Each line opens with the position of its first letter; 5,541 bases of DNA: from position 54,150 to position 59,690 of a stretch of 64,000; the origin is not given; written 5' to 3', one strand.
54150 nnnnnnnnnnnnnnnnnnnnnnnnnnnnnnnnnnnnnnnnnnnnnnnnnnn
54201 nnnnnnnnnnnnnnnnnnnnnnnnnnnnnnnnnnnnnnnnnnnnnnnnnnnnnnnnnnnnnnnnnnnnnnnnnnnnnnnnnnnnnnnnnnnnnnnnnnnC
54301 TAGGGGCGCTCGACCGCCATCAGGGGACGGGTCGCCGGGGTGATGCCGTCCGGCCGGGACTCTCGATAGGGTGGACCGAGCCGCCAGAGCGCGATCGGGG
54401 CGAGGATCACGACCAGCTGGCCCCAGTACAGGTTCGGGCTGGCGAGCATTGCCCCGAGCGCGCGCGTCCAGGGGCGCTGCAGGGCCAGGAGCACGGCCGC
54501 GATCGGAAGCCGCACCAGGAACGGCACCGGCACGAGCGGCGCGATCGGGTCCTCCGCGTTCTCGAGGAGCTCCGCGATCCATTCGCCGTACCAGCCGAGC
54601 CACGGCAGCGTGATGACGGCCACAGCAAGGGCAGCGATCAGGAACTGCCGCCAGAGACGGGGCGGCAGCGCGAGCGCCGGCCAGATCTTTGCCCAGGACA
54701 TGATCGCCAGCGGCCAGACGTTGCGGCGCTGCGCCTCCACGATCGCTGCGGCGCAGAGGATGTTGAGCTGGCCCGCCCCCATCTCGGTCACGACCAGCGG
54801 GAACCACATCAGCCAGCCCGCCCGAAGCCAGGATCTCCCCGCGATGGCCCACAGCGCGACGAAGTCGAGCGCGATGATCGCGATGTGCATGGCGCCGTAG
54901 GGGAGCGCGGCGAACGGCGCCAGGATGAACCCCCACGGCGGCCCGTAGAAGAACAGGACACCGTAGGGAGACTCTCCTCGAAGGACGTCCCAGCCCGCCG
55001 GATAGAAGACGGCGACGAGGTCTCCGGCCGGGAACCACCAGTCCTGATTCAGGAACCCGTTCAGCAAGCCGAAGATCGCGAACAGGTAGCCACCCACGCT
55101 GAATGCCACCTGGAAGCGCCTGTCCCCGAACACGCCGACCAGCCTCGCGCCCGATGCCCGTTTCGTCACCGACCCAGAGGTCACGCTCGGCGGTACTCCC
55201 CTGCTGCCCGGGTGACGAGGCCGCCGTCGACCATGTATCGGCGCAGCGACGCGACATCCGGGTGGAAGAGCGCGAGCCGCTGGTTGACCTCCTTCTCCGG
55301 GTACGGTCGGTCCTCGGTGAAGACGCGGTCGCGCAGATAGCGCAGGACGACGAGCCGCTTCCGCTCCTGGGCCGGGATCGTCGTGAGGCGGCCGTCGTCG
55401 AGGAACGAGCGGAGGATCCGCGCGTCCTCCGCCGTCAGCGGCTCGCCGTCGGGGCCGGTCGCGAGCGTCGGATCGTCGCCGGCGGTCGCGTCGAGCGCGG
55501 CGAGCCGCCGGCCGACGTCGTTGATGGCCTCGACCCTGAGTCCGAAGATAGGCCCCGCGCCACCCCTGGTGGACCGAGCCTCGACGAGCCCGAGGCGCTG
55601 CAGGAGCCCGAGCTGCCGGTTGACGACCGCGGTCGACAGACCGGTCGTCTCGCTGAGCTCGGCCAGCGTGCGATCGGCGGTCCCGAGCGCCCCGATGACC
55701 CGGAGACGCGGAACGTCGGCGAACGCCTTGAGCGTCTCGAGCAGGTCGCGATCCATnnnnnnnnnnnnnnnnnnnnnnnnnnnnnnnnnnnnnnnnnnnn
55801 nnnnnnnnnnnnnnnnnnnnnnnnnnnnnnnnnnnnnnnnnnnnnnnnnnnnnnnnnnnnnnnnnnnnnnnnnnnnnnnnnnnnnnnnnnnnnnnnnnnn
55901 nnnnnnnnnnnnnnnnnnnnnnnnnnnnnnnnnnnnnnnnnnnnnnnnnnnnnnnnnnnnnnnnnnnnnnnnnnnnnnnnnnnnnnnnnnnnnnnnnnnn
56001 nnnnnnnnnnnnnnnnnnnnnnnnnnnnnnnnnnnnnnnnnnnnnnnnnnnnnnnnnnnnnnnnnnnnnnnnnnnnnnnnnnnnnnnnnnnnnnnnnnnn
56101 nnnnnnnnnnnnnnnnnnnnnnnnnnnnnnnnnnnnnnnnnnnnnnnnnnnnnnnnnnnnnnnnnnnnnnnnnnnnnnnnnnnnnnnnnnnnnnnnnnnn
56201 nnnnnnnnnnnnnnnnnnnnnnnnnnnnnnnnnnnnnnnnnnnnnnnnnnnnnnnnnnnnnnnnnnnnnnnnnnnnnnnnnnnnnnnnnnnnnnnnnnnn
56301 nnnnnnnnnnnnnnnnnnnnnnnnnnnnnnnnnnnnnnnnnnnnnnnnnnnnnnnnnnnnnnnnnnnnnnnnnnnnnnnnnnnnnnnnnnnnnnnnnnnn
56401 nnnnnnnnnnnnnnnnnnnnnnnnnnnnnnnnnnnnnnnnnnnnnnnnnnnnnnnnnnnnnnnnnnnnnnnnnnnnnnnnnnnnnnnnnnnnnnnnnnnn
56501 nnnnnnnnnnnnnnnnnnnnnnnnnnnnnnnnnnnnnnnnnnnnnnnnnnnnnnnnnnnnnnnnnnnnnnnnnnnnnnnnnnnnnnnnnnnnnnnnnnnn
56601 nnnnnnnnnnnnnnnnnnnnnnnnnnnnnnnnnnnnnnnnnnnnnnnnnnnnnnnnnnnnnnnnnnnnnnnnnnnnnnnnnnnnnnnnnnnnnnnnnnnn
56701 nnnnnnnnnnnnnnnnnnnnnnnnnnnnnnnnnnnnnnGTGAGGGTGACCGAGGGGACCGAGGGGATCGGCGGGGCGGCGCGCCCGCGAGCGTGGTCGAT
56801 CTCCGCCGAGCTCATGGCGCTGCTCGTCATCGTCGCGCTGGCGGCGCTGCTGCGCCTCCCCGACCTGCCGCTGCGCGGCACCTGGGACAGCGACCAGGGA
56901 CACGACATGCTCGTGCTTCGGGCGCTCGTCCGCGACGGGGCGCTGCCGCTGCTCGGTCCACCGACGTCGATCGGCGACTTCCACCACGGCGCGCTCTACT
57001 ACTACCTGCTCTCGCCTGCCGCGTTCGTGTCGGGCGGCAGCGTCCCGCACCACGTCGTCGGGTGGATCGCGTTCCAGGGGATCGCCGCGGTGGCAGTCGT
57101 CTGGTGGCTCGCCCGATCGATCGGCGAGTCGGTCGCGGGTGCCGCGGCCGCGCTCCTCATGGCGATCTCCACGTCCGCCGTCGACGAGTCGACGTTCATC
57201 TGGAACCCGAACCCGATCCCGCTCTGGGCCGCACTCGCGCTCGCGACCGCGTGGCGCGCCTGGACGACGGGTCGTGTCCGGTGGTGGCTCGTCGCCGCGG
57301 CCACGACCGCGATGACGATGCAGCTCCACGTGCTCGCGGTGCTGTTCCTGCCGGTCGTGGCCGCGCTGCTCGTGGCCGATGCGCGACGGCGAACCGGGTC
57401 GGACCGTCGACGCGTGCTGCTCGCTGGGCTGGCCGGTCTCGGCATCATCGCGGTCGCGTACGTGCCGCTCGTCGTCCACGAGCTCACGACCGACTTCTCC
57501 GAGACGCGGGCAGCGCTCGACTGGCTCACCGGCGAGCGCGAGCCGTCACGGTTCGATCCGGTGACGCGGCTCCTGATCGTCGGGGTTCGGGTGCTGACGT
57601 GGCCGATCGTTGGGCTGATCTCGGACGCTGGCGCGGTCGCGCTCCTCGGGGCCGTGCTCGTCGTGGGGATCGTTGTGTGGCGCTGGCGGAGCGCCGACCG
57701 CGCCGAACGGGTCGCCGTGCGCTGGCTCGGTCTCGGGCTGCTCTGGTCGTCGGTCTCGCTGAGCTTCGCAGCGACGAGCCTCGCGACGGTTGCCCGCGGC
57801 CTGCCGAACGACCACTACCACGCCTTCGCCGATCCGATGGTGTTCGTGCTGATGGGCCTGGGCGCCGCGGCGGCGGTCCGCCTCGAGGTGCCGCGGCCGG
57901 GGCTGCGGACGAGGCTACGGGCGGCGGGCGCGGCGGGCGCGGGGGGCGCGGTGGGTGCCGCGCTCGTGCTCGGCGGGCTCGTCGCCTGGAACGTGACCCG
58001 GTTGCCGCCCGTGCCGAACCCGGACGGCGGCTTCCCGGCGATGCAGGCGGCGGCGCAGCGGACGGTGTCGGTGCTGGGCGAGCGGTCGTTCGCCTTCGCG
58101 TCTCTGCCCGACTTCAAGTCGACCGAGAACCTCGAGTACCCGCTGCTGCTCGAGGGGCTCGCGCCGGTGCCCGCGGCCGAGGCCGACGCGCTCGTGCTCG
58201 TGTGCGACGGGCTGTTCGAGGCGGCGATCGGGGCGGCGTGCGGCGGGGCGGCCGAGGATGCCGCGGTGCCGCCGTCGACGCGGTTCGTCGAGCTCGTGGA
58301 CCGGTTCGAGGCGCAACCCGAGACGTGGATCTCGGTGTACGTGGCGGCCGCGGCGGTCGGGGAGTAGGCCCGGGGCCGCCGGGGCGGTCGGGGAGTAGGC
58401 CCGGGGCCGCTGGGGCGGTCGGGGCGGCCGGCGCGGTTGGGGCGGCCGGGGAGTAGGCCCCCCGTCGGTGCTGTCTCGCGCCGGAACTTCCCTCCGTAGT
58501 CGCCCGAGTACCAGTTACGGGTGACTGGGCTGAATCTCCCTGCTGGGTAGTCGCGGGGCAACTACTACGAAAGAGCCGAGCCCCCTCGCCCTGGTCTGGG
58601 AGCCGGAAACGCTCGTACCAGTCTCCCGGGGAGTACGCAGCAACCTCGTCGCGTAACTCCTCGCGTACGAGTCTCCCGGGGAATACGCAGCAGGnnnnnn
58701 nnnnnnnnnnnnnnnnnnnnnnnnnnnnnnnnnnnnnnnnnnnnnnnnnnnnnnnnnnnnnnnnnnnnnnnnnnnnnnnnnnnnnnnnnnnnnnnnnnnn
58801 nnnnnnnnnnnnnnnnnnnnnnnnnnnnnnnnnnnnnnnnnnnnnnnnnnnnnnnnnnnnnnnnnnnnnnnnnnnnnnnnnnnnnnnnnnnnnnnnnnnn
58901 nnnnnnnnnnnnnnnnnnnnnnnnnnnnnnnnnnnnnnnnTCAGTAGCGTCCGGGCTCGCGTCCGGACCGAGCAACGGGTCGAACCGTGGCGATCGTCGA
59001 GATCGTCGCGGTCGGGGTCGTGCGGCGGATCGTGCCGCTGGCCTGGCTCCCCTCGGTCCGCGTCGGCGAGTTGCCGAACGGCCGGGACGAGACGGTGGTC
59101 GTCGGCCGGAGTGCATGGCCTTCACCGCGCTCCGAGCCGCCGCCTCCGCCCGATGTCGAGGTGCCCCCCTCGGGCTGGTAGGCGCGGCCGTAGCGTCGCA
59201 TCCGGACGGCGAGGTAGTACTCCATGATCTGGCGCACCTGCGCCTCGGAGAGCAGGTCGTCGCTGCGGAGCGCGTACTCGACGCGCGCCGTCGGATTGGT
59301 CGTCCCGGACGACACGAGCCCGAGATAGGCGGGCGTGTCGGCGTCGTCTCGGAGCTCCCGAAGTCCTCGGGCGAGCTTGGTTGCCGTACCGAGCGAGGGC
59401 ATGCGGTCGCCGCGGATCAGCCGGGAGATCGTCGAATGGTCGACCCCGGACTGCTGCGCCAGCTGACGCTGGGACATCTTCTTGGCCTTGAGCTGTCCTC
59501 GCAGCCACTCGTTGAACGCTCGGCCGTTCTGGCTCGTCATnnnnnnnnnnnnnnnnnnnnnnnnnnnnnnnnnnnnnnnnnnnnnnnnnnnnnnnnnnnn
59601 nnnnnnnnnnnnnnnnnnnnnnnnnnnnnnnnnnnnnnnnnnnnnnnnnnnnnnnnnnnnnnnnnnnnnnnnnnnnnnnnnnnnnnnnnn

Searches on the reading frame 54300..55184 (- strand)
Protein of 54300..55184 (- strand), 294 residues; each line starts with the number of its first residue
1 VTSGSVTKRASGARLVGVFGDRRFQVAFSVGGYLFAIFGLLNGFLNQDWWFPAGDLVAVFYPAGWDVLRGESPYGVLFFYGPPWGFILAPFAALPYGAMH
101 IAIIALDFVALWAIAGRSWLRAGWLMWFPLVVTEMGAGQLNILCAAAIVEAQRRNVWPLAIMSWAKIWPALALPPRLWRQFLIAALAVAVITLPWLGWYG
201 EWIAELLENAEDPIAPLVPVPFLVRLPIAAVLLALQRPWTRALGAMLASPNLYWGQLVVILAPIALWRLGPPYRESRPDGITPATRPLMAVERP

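Call 10: search_protein_families(library=pfam, proteins=[window:54300-55184:-], max_evalue=0.01)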
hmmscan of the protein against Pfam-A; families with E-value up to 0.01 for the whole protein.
window:54300-55184:- (294 aa): 1 family
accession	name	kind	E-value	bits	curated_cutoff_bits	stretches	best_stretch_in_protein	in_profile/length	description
PF09594.16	GT87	-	1.4e-06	28.6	25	1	78-278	1-219/237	Glycosyltransferase family 87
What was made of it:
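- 54300..55184 (-): GT87 GT-C outside the island. Pfam GT87, 28.6 bits (call 10).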

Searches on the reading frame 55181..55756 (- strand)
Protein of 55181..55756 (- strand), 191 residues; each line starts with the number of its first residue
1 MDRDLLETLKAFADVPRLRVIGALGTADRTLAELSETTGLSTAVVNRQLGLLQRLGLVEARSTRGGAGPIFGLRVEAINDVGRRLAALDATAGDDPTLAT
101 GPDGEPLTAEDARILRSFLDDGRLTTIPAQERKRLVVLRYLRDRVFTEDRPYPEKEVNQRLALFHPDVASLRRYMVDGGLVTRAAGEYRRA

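Call 10: search_protein_families(library=pfam, proteins=[window:55181-55756:-], max_evalue=0.01)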
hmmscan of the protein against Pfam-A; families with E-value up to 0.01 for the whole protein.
window:55181-55756:- (191 aa): 8 families
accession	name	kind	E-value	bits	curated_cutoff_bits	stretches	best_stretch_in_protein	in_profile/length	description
PF09860.14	DUF2087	-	5.6e-22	78.1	22.4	1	123-190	1-69/69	Uncharacterized protein conserved in bacteria (DUF2087)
PF12802.13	MarR_2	-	1.9e-08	34.8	27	1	17-65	7-57/61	MarR family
PF09339.16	HTH_IclR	-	5.2e-05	23.4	22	1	18-60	6-50/52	IclR helix-turn-helix domain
PF13412.12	HTH_24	-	5.4e-05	23.1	21.9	1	29-59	18-48/48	Winged helix-turn-helix DNA-binding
PF12840.13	HTH_20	-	0.00044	20.6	27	1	17-59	6-49/51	Helix-turn-helix domain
PF01022.26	HTH_5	-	0.00052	20.3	22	1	17-59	4-46/47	Bacterial regulatory protein, arsR family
PF13545.12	HTH_Crp_2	-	0.0067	16.8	27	0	30-62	24-56/70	Crp-like helix-turn-helix domain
PF25213.1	HVO_A0261_N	-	0.009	16.3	35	1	16-62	12-58/86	HVO_A0261 N-terminal domain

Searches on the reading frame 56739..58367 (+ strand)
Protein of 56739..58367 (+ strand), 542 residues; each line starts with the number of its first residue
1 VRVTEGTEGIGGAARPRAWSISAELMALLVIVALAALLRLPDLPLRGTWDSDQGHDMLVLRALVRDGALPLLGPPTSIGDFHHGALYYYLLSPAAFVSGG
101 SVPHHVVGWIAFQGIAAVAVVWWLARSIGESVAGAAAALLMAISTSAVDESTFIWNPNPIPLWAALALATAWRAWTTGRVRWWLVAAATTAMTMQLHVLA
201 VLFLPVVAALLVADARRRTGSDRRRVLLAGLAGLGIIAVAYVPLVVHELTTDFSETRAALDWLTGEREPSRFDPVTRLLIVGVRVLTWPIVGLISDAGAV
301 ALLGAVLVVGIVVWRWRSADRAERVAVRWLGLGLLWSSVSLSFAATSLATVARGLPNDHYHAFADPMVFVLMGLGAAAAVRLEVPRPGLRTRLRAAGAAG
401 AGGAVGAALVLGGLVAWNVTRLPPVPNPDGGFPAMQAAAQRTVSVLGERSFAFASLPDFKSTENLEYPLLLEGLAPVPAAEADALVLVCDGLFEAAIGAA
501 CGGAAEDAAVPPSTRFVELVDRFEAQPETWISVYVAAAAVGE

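Call 10: search_protein_families(library=pfam, proteins=[window:56739-58367:+], max_evalue=0.01)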
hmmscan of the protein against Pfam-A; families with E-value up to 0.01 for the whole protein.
window:56739-58367:+ (542 aa): 2 families
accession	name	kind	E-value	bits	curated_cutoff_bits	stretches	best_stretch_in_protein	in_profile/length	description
PF13231.12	PMT_2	-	2.1e-07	31.7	26.1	1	114-238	32-155/160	Dolichyl-phosphate-mannose-protein mannosyltransferase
PF02366.24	PMT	-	0.0013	18.8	22.7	1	110-194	89-179/245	Dolichyl-phosphate-mannose-protein mannosyltransferase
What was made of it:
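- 56739..58367 (+): PMT_2 GT-C outside the island. Pfam PMT_2, 31.7 bits (call 10).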

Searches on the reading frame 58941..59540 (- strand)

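Call 62: search_protein_families(library=pfam, proteins=[window:58941-59540:-], max_evalue=0.01)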
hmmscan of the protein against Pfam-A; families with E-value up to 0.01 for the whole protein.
window:58941-59540:- (199 aa): 5 families
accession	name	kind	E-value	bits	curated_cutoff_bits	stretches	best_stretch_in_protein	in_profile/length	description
PF01381.28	HTH_3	-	5.8e-13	49.1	23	1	16-60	4-48/55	Helix-turn-helix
PF13560.12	HTH_31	-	1.2e-07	32.3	27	1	19-65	12-59/64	Helix-turn-helix domain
PF13443.12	HTH_26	-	3e-05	24.6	22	1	13-58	2-48/63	Cro/C1-type HTH DNA-binding domain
PF13936.12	HTH_38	-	3.7e-05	23.8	27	1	16-43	15-42/44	Helix-turn-helix domain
PF12844.13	HTH_19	-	0.0098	16.2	30.2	0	17-58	8-49/64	Helix-turn-helix domain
